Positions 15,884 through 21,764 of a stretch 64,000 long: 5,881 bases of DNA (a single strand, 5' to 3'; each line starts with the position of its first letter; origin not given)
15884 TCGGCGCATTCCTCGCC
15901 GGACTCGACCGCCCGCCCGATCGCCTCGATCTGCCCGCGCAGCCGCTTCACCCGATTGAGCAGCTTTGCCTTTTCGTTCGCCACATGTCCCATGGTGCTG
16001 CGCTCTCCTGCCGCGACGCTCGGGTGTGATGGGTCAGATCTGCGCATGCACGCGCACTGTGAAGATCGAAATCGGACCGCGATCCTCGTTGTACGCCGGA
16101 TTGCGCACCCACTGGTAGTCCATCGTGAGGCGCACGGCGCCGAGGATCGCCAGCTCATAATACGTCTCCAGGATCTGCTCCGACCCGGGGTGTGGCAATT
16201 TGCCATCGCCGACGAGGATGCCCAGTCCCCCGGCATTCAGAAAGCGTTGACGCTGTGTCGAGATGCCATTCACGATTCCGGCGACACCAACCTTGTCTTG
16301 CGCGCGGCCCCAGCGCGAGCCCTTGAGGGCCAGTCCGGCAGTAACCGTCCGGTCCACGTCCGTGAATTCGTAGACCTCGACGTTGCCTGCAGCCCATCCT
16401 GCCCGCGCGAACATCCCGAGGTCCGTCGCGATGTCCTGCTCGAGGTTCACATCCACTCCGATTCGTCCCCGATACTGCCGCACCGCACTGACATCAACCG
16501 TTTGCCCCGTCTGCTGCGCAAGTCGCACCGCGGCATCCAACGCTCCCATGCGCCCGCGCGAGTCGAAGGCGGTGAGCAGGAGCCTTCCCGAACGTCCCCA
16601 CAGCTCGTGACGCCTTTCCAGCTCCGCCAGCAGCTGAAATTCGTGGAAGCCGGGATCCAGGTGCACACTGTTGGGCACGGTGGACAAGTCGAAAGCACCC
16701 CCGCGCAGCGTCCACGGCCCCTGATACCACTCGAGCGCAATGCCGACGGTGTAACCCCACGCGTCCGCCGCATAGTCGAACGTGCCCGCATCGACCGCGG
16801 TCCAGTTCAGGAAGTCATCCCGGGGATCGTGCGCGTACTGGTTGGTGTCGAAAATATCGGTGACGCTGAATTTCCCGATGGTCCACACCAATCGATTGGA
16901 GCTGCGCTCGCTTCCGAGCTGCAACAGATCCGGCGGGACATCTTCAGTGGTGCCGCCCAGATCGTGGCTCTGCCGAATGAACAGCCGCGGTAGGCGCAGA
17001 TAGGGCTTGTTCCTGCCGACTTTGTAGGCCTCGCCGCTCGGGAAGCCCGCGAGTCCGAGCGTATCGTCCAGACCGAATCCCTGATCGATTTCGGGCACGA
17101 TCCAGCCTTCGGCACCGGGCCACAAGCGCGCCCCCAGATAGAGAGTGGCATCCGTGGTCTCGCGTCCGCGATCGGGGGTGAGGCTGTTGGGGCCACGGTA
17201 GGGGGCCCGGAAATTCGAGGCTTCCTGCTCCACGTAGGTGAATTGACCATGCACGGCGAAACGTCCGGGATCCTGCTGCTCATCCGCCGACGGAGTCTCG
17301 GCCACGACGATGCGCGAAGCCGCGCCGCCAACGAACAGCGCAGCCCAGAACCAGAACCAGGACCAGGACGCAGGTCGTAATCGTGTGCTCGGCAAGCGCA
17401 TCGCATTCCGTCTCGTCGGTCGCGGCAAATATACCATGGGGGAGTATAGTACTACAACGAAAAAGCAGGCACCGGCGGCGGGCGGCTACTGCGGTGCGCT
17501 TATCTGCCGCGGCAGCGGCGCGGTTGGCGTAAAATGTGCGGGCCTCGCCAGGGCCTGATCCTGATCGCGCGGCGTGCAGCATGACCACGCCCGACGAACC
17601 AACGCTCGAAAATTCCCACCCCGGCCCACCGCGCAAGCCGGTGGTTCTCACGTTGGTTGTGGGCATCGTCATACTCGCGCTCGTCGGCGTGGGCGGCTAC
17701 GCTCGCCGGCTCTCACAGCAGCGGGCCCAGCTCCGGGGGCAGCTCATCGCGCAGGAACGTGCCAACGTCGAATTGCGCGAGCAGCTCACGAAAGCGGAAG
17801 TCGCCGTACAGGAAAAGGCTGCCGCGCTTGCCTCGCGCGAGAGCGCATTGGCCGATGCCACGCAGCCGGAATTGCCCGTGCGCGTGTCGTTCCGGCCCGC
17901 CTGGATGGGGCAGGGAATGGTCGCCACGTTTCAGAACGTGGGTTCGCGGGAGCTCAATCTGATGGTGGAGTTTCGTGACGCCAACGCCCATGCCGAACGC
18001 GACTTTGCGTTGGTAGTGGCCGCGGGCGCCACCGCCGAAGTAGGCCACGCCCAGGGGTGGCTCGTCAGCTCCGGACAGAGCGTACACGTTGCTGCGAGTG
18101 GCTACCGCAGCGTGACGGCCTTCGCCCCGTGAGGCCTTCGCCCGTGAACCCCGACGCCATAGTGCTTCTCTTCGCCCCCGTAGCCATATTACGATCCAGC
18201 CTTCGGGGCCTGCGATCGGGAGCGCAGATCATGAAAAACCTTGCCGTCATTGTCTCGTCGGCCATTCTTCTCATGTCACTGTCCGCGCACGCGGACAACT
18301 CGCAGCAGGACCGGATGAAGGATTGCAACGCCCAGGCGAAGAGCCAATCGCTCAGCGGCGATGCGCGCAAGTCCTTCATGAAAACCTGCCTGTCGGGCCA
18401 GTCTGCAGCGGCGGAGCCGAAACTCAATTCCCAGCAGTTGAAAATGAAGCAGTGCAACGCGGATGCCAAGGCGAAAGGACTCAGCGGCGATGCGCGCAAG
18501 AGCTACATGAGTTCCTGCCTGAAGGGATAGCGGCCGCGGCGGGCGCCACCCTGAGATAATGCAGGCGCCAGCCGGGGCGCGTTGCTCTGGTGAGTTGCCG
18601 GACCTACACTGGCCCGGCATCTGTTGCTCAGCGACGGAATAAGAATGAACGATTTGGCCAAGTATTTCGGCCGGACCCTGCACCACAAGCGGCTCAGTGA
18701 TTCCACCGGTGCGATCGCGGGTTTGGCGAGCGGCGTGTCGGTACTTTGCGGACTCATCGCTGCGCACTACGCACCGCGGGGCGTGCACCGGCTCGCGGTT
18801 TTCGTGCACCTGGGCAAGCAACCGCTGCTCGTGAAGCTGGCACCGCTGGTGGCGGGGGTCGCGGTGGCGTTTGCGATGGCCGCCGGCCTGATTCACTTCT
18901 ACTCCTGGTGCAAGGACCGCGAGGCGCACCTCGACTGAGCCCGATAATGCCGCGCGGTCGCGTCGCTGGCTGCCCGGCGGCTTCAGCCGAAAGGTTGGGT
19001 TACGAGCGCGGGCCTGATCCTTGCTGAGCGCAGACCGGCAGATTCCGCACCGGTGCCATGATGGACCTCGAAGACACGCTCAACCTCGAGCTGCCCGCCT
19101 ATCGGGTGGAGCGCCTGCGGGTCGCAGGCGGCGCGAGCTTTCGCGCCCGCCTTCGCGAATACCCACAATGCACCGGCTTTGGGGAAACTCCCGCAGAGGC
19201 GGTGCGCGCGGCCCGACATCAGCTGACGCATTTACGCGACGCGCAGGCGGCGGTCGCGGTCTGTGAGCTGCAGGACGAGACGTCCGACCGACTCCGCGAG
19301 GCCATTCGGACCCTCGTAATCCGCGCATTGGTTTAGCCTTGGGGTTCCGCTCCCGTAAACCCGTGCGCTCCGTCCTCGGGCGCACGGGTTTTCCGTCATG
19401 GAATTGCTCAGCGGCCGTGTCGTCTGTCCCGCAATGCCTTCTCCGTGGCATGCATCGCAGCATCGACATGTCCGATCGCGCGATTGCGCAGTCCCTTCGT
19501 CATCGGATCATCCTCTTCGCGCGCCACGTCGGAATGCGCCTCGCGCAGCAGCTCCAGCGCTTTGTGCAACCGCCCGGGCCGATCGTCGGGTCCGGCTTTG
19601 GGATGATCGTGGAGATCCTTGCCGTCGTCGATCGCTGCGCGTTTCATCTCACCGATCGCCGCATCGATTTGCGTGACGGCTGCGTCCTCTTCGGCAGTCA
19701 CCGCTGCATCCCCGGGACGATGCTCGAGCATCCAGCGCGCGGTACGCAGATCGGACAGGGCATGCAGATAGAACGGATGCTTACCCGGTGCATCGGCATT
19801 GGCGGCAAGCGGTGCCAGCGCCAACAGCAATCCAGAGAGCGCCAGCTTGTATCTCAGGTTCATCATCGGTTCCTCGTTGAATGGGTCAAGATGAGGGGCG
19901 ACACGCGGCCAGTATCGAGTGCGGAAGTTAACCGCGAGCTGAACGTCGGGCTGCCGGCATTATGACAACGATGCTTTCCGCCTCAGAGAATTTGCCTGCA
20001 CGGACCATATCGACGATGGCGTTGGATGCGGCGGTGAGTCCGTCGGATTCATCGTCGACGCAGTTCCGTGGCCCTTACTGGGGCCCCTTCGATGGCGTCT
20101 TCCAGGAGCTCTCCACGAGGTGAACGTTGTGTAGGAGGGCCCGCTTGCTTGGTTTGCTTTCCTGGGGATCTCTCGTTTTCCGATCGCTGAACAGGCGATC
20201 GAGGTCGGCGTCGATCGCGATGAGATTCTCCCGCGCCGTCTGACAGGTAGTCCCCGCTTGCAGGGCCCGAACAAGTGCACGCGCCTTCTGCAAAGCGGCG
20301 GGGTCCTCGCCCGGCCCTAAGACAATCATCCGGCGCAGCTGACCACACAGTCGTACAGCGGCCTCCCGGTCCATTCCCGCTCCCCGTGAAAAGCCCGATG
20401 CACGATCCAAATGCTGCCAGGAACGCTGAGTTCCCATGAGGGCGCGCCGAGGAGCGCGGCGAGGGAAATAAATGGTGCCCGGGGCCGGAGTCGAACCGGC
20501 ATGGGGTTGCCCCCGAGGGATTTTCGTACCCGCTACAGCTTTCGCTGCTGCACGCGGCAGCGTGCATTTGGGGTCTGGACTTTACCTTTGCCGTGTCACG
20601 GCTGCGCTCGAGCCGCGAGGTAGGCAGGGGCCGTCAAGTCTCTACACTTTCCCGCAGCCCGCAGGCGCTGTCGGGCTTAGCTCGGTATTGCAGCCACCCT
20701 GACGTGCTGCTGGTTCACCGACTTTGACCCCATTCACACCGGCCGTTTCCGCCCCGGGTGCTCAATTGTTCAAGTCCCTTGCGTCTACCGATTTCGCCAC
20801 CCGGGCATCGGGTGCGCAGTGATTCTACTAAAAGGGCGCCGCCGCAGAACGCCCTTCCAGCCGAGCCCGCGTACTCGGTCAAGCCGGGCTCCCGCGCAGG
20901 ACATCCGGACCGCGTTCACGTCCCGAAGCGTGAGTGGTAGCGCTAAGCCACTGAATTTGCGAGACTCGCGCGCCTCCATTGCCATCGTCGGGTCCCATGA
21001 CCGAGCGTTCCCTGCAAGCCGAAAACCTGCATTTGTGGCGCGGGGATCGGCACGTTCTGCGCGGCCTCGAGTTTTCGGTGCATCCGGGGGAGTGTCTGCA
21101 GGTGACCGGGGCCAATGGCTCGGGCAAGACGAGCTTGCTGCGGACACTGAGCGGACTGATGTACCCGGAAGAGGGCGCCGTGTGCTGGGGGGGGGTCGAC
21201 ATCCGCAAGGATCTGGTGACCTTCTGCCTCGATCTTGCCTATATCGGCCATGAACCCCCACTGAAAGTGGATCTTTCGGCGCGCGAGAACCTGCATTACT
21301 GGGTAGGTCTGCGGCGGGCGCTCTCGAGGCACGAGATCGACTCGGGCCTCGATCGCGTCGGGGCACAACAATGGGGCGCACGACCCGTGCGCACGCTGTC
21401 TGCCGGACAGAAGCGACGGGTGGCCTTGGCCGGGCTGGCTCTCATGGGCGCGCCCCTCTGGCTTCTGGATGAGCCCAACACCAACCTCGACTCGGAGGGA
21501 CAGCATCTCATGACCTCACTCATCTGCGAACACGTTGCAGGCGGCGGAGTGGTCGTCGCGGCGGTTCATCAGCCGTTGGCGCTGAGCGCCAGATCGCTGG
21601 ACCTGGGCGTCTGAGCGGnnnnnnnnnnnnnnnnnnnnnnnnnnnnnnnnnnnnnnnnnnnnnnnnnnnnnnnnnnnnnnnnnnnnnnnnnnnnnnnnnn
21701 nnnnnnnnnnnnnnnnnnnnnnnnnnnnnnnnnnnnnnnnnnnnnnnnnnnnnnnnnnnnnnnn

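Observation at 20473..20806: tRNA-Leu(UAA) gene interrupted by a 247-nt ORF-less group I intron in a high-GC proteobacterial-type chromosome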

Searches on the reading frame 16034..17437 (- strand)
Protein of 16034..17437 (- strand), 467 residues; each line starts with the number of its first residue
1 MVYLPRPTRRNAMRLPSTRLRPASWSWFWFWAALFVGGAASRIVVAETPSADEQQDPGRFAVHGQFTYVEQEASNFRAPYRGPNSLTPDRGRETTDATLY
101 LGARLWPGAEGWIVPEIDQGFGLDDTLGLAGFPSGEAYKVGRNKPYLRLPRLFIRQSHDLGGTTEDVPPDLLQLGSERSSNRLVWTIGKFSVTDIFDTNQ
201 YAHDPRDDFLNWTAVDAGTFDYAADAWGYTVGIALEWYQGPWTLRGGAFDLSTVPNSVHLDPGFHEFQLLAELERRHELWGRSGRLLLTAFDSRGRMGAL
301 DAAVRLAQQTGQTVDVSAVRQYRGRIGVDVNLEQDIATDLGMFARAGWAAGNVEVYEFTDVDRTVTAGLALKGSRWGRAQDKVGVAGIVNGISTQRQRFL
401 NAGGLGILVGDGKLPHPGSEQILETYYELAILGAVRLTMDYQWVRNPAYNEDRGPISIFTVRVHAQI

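Call 17: search_protein_families(library=pfam, proteins=[window:16034-17437:-], max_evalue=0.001)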
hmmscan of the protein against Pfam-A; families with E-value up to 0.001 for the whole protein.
window:16034-17437:- (467 aa): 1 family
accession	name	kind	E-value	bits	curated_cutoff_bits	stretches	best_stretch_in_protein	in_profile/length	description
PF04966.18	OprB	-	1.2e-46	160.2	22.9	1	89-465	8-370/372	Carbohydrate-selective porin, OprB family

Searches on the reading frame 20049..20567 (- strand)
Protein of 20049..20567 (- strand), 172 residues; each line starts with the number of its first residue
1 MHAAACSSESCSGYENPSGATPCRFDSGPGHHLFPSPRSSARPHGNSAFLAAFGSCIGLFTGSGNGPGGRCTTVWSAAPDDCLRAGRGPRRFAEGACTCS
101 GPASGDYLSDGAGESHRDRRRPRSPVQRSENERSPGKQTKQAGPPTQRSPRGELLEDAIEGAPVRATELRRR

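Call 17: search_protein_families(library=pfam, proteins=[window:20049-20567:-], max_evalue=0.001)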
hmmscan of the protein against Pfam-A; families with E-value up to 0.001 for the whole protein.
window:20049-20567:- (172 aa): 0 families

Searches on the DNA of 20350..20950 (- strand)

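Call 4: search_rna_families(source=window, start=20350, end=20950, threshold=evalue, max_evalue=10, show_alignments=4)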
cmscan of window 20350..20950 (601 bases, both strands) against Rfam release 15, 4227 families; matches with E-value up to 10: 2.
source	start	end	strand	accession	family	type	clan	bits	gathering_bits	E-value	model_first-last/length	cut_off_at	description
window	20483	20514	-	RF01053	Deinococcus_Y_RNA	Gene;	-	20.4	80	0.44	52-83/126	no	Deinococcus radiodurans Y RNA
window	20477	20558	-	RF01852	tRNA-Sec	Gene; tRNA;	CL00001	15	47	5.1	1-91/91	no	Selenocysteine transfer RNA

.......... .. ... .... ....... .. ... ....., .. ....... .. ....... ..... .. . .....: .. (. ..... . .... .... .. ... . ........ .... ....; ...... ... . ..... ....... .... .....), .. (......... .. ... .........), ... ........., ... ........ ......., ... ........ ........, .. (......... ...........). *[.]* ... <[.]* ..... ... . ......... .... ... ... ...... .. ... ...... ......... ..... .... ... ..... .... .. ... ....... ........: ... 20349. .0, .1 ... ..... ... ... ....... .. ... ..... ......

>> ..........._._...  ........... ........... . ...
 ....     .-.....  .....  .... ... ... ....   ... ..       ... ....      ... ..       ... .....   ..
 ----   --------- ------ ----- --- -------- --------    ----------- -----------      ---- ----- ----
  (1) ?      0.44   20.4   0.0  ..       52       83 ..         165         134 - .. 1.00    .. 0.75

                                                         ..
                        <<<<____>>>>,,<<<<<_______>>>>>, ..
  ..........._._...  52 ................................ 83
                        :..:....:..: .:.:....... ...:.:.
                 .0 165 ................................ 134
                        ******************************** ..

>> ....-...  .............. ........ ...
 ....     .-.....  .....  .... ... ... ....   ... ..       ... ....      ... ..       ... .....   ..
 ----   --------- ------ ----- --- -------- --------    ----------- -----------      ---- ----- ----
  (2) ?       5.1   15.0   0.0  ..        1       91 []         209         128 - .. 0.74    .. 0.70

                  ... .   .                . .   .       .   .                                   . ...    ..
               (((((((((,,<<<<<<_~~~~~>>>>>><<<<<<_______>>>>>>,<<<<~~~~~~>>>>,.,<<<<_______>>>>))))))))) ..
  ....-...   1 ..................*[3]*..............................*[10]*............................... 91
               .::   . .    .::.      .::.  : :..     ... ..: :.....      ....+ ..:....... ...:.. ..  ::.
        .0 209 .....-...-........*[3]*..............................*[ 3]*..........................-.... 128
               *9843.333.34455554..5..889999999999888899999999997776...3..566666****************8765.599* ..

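Call 54: search_dna_similar(query=window:20525-20771:-, collection=plasmids, mode=distant, max_rows=15)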
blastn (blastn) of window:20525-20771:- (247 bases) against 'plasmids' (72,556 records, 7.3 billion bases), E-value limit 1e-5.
No match.

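Call 55: search_dna_similar(query=window:20525-20771:-, collection=phages, mode=distant, max_rows=15)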
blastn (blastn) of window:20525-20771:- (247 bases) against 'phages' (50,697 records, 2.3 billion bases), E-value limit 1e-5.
No match.

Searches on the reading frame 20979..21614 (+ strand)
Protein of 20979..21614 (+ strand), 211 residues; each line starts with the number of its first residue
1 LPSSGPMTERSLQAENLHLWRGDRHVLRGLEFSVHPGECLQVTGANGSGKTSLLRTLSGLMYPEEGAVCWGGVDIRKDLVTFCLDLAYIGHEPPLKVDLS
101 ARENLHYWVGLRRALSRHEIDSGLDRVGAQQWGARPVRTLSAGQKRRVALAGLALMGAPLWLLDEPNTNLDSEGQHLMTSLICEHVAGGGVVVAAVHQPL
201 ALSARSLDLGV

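Call 17: search_protein_families(library=pfam, proteins=[window:20979-21614:+], max_evalue=0.001)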
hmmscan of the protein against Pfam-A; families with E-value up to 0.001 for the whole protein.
window:20979-21614:+ (211 aa): 4 families
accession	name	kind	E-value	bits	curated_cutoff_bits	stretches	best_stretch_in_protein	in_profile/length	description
PF00005.33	ABC_tran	-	1.1e-26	94.5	25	1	27-166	1-135/137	ABC transporter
PF13304.12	AAA_21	-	2.3e-07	31.6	27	1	42-96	4-61/304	AAA domain, putative AbiEii toxin, Type IV TA system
PF02463.25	SMC_N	-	7.3e-07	29.3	40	0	139-202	136-203/220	RecF/RecN/SMC N terminal domain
PF13555.12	AAA_29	-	0.00043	20.4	27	1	30-65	15-50/61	P-loop containing region of AAA domain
